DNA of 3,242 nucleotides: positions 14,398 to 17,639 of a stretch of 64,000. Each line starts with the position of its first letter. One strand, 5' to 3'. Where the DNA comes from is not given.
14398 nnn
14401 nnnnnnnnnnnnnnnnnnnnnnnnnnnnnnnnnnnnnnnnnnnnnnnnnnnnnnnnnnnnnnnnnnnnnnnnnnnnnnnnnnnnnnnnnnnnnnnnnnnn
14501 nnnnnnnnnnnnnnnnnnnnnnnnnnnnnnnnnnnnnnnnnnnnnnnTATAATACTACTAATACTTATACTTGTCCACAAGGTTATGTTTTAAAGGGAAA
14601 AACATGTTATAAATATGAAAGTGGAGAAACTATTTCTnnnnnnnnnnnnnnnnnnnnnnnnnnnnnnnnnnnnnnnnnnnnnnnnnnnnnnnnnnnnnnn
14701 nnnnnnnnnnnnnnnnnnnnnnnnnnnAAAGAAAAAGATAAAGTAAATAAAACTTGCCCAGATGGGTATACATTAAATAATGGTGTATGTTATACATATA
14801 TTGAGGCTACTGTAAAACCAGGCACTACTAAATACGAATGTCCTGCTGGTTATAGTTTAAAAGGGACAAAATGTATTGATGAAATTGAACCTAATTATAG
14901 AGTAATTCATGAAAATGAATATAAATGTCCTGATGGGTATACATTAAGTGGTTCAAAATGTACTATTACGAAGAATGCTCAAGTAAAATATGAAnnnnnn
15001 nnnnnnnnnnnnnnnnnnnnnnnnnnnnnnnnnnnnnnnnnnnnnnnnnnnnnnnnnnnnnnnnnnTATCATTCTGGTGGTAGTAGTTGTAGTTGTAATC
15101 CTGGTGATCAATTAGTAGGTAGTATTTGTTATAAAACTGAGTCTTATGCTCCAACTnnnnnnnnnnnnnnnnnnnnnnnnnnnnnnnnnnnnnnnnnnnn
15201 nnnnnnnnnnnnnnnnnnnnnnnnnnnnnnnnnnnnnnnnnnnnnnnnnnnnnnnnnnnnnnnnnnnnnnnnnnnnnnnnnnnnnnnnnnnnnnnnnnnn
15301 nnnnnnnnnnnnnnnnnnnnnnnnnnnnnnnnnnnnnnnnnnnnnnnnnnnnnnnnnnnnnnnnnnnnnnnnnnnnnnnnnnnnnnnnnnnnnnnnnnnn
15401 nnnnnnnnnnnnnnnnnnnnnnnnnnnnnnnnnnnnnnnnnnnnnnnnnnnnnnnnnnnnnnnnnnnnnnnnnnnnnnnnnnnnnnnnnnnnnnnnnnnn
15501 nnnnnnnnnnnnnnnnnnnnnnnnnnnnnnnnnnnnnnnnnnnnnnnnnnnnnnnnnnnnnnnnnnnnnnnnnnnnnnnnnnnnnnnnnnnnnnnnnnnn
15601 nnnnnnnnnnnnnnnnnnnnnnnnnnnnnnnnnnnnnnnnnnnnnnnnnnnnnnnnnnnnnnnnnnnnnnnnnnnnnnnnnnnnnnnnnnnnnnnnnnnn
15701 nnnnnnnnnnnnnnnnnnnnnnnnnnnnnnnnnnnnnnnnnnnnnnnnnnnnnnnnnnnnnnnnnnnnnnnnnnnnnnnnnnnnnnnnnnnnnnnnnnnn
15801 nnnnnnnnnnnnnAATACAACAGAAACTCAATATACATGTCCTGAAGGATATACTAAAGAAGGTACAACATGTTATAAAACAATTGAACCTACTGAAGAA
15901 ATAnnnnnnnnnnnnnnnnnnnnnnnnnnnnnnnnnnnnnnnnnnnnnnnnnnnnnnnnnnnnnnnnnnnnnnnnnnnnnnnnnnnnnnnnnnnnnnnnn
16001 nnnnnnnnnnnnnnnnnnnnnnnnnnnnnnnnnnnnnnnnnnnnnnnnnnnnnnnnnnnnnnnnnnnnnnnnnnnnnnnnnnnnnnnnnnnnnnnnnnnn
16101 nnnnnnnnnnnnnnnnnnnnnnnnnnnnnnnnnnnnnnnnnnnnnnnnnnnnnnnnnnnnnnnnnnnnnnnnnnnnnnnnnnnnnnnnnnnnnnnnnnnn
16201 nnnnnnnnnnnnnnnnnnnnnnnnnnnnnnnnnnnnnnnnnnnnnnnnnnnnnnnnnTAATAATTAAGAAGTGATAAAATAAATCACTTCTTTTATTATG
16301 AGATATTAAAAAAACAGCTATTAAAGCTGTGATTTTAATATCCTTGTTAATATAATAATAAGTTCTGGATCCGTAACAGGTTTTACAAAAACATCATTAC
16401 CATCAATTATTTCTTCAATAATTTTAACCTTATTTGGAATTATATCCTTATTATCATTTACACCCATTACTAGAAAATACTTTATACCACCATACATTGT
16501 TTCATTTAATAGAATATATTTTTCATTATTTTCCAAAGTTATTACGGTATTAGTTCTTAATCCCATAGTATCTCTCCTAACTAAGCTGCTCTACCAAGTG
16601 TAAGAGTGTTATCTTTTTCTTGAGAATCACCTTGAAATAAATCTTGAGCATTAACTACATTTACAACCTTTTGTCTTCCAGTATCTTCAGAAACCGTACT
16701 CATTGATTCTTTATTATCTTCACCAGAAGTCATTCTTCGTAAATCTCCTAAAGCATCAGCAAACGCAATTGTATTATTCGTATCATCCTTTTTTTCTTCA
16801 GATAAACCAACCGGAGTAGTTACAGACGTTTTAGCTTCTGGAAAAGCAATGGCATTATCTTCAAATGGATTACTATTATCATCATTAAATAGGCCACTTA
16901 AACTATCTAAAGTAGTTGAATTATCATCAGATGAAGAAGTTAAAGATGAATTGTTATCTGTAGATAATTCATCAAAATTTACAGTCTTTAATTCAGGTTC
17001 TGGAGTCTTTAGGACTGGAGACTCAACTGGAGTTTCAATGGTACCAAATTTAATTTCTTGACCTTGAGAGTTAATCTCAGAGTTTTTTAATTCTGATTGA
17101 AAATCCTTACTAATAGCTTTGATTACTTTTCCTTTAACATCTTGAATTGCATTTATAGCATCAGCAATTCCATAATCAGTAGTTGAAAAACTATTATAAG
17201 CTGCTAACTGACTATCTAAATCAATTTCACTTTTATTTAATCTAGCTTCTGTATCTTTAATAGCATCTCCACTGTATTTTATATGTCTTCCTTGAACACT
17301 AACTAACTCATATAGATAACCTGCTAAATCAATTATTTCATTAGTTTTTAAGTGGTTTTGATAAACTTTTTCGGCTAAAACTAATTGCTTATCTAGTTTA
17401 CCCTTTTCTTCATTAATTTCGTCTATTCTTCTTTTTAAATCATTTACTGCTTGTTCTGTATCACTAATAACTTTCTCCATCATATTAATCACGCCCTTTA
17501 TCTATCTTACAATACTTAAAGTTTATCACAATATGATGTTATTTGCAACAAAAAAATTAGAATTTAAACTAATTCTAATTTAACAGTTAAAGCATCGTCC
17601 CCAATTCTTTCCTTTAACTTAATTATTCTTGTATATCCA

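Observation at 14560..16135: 776-aa surface protein built from about 17 tandem cysteine-hairpin modules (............-[YI]xxxE)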

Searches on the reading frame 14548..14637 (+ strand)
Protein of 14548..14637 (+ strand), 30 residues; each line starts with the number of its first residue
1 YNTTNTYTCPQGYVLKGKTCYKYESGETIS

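Call 43: search_protein_families(library=pfam, proteins=[window:14548-14637:+], max_evalue=10)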
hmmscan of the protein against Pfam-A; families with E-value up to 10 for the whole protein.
seq(30 aa): 2 families
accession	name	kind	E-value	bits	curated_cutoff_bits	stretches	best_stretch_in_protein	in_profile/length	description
PF12662.13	cEGF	-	0.01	16.1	26.6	1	8-20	5-19/24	Complement Clr-like EGF-like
PF23872.1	DUF7227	-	0.073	13.1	27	1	3-22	21-40/223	Domain of unknown function (DUF7227)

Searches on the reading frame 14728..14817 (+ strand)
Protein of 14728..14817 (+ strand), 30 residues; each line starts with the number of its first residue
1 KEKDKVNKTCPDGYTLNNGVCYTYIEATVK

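Call 43: search_protein_families(library=pfam, proteins=[window:14728-14817:+], max_evalue=10)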
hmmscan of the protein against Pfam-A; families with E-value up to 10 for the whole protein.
seq(30 aa): 2 families
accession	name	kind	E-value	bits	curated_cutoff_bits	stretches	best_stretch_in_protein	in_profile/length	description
PF04942.19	CC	-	0.0055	17.2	20.6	1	6-21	15-31/34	CC domain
PF12662.13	cEGF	-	0.025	14.8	26.6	1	9-19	5-16/24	Complement Clr-like EGF-like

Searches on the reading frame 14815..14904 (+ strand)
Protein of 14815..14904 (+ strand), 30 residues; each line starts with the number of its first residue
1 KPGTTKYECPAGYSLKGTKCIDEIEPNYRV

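Call 43: search_protein_families(library=pfam, proteins=[window:14815-14904:+], max_evalue=10)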
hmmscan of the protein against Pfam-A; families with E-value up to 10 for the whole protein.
seq(30 aa): 1 family
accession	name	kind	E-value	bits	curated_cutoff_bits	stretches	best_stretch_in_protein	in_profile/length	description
PF12662.13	cEGF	-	0.0032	17.7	26.6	1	8-22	5-21/24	Complement Clr-like EGF-like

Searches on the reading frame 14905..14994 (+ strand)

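Call 43: search_protein_families(library=pfam, proteins=[window:14905-14994:+], max_evalue=10)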
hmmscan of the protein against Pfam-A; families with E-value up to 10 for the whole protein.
seq(30 aa): 1 family
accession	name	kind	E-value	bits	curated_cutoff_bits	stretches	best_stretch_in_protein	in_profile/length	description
PF12662.13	cEGF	-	0.021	15.1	26.6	1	8-20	6-20/24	Complement Clr-like EGF-like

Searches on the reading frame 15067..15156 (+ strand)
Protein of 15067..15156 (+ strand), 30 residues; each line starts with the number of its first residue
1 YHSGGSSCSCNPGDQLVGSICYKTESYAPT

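Call 43: search_protein_families(library=pfam, proteins=[window:15067-15156:+], max_evalue=10)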
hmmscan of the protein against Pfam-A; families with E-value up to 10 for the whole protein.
seq(30 aa): 1 family
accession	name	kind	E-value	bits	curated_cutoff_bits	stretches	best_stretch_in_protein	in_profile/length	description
PF25016.1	EGF_Pikachurin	-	0.18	12.1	27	1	1-12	17-28/30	Pikachurin, EGF-like domain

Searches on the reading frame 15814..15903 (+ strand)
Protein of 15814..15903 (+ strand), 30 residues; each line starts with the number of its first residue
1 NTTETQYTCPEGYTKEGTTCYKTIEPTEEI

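Call 43: search_protein_families(library=pfam, proteins=[window:15814-15903:+], max_evalue=10)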
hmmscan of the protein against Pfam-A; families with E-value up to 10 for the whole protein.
seq(30 aa): 2 families
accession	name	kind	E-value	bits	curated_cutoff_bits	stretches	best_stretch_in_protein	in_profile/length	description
PF09064.16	EGF_Tme5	-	0.033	14.5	22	1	3-20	16-33/34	Thrombomodulin like fifth domain, EGF-like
PF12662.13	cEGF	-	0.056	13.7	26.6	1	8-20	5-19/24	Complement Clr-like EGF-like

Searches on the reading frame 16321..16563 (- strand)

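Call 3: search_protein_families(library=pfam, proteins=[window:16321-16563:-], max_evalue=1)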
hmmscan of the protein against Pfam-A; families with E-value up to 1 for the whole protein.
window:16321-16563:- (80 aa): 1 family
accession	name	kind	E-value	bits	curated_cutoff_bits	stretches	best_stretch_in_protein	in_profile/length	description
PF06949.16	DUF1292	-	0.053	14.8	24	1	13-68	5-63/75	Protein of unknown function (DUF1292)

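Call 4: search_protein_families(library=ncbifam, proteins=[window:16321-16563:-], max_evalue=1)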
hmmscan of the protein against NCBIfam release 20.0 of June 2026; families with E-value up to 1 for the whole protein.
window:16321-16563:- (80 aa): 0 families

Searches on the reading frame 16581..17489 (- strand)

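Call 3: search_protein_families(library=pfam, proteins=[window:16581-17489:-], max_evalue=1)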
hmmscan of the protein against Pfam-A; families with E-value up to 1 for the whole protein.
window:16581-17489:- (302 aa): 5 families
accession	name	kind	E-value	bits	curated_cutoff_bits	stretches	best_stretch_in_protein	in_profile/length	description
PF02970.22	TBCA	-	0.038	14.8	30.3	0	2-40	48-83/99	Tubulin binding cofactor A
PF24627.1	PUMA_CC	-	0.041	14.3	30.1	1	5-51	7-53/74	PUMA coiled-coil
PF00992.25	Troponin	-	0.046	14.4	26.2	1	10-95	48-130/134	Troponin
PF05746.21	DALR_1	-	0.08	13.5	22.3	1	13-64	18-69/117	DALR anticodon binding domain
PF13758.11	Prefoldin_3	-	0.21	12.1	23.4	1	9-41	64-96/99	Prefoldin subunit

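Call 4: search_protein_families(library=ncbifam, proteins=[window:16581-17489:-], max_evalue=1)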
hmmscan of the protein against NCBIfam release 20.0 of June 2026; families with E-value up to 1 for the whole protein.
window:16581-17489:- (302 aa): 1 family
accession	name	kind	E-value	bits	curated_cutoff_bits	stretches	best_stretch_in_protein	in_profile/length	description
NF052612.1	sll0565_fam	equivalog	0.17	12.3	50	1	4-101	3-81/106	sll0565 family protein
